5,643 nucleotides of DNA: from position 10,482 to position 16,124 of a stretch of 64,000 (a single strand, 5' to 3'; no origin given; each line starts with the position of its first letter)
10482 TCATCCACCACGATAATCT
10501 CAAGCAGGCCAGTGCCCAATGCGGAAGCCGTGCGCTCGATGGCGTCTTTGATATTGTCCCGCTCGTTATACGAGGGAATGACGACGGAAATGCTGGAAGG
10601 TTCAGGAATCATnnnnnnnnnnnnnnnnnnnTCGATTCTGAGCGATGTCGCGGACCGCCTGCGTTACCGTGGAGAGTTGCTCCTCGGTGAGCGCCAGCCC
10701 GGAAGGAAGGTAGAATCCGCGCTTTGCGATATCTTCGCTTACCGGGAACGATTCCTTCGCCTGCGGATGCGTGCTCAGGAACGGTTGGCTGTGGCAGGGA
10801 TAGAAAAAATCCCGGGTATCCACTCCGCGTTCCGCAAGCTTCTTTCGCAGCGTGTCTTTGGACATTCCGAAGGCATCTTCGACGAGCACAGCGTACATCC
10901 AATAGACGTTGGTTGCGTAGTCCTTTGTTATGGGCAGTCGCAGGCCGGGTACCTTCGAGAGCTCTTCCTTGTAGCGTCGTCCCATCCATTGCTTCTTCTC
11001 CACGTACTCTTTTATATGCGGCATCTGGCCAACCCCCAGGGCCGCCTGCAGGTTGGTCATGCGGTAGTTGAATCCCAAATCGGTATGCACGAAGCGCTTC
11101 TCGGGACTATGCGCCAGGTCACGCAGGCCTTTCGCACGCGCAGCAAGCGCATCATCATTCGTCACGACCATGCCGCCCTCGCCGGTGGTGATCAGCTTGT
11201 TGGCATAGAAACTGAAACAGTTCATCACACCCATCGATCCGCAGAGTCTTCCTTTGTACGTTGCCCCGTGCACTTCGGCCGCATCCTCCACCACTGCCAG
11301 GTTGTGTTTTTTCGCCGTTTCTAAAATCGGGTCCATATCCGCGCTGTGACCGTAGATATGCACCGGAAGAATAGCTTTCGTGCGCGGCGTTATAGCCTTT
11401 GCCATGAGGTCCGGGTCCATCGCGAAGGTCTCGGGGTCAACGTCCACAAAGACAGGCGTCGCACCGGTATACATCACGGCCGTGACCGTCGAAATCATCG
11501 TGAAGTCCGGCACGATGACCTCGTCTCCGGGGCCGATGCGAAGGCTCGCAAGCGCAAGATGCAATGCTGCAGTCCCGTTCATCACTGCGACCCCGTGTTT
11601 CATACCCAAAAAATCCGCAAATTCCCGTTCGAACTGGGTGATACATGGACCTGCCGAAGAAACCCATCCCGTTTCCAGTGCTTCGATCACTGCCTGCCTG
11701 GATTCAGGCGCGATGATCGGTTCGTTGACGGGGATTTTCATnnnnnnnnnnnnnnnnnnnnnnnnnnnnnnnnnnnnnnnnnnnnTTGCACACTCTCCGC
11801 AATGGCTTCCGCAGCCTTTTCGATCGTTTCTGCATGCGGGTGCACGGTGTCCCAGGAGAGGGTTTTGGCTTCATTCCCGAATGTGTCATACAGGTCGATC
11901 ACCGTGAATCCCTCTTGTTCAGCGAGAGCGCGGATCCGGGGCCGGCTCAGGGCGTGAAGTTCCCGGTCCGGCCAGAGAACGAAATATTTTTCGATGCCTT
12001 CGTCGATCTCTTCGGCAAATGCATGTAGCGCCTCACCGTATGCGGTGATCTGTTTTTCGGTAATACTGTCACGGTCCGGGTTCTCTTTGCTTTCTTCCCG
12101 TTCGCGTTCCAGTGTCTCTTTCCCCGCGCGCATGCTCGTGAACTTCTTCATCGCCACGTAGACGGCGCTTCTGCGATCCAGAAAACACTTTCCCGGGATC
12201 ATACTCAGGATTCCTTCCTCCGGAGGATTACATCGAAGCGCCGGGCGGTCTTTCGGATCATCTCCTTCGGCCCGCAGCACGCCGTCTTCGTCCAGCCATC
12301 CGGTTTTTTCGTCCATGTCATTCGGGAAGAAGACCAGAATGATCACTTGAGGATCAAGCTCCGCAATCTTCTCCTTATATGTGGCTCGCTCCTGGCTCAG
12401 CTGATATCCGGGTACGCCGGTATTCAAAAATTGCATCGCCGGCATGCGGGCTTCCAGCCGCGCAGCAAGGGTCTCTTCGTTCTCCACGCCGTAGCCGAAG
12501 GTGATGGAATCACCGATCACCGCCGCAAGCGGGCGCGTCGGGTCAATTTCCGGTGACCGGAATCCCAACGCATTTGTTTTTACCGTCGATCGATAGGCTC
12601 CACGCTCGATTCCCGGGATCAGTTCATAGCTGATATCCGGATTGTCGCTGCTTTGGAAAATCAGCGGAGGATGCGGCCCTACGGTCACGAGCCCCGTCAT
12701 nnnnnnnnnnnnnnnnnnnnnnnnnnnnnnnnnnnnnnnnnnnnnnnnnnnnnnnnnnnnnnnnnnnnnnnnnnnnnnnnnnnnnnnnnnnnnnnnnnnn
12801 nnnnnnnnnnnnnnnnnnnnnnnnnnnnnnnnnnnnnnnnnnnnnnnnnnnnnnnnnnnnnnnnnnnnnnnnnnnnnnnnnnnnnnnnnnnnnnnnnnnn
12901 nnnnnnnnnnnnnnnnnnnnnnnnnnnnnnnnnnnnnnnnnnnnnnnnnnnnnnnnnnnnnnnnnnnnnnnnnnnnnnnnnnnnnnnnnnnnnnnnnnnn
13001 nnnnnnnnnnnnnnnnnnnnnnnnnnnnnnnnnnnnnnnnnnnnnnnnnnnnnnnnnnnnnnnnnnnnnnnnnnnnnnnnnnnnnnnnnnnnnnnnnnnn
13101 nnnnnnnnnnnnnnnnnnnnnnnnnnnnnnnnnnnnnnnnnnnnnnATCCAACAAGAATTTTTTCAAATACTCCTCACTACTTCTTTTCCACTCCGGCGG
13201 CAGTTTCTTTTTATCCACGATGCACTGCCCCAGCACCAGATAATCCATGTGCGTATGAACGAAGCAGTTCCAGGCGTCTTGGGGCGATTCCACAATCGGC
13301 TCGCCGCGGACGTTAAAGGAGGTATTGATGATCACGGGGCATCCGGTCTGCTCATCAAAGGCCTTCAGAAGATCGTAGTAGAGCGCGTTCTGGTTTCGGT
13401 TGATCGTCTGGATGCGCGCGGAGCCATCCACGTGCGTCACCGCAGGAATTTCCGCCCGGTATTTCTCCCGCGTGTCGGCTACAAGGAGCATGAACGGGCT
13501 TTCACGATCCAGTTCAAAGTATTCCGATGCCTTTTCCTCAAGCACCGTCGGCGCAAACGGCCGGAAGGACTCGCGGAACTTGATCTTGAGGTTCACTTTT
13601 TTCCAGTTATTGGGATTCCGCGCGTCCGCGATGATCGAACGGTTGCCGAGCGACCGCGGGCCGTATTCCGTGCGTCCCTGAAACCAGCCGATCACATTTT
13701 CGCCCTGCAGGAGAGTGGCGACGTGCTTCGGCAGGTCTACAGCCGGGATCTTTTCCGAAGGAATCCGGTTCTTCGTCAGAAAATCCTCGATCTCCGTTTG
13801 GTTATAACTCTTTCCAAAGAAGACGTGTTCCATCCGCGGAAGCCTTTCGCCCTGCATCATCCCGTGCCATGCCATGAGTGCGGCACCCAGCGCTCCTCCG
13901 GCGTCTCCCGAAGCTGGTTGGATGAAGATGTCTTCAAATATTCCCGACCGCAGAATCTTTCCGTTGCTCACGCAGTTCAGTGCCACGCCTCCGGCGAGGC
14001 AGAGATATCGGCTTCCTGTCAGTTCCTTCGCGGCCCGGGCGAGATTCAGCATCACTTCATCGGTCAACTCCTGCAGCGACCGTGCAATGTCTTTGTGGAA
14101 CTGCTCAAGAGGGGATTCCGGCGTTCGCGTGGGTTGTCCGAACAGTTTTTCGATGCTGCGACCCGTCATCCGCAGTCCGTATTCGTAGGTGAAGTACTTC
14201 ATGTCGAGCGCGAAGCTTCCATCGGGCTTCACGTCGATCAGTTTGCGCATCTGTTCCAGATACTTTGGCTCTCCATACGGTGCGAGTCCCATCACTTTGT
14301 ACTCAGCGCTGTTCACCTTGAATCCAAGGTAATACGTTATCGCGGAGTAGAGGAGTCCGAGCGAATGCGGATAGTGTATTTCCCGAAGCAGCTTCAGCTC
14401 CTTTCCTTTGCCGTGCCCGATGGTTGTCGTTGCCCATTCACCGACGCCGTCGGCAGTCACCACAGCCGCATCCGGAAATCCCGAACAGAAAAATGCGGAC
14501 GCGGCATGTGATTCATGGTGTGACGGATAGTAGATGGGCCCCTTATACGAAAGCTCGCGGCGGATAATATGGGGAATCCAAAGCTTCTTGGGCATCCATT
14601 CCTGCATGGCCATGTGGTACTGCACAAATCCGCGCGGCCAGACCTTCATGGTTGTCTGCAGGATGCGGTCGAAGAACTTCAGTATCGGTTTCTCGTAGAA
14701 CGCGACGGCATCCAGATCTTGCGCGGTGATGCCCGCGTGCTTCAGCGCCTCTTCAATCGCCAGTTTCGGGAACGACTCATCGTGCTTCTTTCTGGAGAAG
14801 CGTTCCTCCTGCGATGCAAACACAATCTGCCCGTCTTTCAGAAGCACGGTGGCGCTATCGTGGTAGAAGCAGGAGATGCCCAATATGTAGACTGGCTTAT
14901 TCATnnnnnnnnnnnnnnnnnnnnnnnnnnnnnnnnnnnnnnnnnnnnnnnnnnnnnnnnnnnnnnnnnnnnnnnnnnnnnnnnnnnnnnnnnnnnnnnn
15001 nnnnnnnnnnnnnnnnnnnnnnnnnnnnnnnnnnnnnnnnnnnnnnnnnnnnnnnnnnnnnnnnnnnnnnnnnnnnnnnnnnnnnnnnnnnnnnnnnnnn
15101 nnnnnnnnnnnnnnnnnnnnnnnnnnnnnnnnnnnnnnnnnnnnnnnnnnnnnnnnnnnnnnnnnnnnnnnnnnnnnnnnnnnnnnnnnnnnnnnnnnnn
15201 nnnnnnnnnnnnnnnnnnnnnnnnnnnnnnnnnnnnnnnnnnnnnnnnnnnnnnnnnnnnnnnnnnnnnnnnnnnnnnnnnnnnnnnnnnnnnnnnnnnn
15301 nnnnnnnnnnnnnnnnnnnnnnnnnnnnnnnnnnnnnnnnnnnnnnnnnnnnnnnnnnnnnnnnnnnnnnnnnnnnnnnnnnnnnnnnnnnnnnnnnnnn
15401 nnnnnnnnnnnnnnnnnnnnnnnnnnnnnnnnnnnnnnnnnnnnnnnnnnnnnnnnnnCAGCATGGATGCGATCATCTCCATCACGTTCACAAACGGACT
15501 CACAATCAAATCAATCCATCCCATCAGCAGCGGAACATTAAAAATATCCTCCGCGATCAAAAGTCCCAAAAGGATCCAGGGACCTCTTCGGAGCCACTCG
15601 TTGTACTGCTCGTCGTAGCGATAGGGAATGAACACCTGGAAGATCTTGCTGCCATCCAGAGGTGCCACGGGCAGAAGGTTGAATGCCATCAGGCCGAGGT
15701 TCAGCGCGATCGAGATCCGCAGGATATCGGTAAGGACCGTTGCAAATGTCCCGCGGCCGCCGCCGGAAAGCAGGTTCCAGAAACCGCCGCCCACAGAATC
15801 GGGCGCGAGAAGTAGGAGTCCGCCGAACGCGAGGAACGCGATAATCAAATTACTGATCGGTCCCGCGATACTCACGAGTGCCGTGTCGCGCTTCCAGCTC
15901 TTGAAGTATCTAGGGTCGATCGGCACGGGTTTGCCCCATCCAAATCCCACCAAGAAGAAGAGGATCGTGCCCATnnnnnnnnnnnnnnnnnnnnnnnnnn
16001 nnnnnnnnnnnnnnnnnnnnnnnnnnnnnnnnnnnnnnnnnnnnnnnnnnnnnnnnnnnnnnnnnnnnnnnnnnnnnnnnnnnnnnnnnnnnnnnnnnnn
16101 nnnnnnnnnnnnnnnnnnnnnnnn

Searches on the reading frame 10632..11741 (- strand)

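Call 78: search_protein_families(library=pfam, proteins=[window:10632-11741:-], max_evalue=0.00001)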
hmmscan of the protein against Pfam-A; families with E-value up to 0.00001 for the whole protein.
window:10632-11741:- (370 aa): 4 families
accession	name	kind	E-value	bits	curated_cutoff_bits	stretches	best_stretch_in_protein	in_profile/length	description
PF01041.23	DegT_DnrJ_EryC1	-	1.7e-122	409.6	19.8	1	10-364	3-360/360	DegT/DnrJ/EryC1/StrS aminotransferase family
PF00155.27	Aminotran_1_2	-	2.8e-08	33.8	19.7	1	12-153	20-185/361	Aminotransferase class I and II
PF01212.27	Beta_elim_lyase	-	9.7e-08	32.1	27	1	32-267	32-271/288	Beta-eliminating lyase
PF01053.26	Cys_Met_Meta_PP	-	4.1e-06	26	27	1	31-156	51-176/381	Cys/Met metabolism PLP-dependent enzyme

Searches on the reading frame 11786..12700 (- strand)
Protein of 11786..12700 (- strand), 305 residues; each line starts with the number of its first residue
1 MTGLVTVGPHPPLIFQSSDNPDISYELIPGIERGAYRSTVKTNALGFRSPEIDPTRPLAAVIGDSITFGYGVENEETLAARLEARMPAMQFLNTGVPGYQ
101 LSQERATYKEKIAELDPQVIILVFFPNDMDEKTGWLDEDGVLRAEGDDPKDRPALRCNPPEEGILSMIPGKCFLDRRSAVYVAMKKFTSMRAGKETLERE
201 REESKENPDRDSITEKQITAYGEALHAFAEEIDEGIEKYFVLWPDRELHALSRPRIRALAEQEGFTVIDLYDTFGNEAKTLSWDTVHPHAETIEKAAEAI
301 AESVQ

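Call 78: search_protein_families(library=pfam, proteins=[window:11786-12700:-], max_evalue=0.00001)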
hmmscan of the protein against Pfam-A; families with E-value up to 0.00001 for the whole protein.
window:11786-12700:- (305 aa): 2 families
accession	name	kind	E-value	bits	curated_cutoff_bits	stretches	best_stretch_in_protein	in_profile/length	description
PF13472.12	Lipase_GDSL_2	-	3e-11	44.6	32.9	1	61-132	1-78/178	GDSL-like Lipase/Acylhydrolase family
PF00657.28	Lipase_GDSL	-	1.2e-06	29.3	23.6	0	61-131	3-91/208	GDSL-like Lipase/Acylhydrolase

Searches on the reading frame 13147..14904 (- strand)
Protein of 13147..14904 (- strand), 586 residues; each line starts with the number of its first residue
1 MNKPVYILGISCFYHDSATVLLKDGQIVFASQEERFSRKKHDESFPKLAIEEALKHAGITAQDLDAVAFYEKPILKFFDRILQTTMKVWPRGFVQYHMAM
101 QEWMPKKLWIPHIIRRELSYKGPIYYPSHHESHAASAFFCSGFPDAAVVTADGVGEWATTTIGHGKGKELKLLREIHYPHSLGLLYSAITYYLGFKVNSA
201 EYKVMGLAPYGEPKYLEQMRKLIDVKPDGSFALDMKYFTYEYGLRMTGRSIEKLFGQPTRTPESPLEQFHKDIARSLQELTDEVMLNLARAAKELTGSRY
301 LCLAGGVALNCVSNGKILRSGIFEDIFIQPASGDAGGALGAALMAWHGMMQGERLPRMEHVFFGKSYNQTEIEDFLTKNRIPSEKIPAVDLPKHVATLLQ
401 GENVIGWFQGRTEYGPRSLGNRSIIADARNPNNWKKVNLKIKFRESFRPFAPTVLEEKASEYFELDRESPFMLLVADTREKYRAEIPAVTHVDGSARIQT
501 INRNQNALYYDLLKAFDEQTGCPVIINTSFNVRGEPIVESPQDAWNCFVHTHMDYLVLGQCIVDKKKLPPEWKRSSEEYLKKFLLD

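Call 78: search_protein_families(library=pfam, proteins=[window:13147-14904:-], max_evalue=0.00001)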
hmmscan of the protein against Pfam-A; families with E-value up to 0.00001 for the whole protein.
window:13147-14904:- (586 aa): 3 families
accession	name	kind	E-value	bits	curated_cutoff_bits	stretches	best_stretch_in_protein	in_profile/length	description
PF02543.21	Carbam_trans_N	-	1.1e-80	272.1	24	1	7-343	2-346/346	Carbamoyltransferase N-terminus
PF16861.10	Carbam_trans_C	-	1.7e-73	246.2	27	1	396-565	1-170/170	Carbamoyltransferase C-terminus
PF00814.31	TsaD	-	3.5e-06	27.4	24.8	0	38-73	26-60/264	tRNA N6-adenosine threonylcarbamoyltransferase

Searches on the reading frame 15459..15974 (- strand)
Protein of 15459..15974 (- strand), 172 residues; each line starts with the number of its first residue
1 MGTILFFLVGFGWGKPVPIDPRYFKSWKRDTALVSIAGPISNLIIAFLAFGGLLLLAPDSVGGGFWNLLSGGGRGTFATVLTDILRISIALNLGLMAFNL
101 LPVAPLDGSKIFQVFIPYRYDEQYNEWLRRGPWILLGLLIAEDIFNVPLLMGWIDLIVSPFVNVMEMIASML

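Call 78: search_protein_families(library=pfam, proteins=[window:15459-15974:-], max_evalue=0.00001)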
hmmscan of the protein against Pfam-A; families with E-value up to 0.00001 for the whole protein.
window:15459-15974:- (172 aa): 1 family
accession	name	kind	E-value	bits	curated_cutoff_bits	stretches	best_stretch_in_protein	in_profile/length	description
PF02163.28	Peptidase_M50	-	1e-08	35.2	27.2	1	30-117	77-195/221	Peptidase family M50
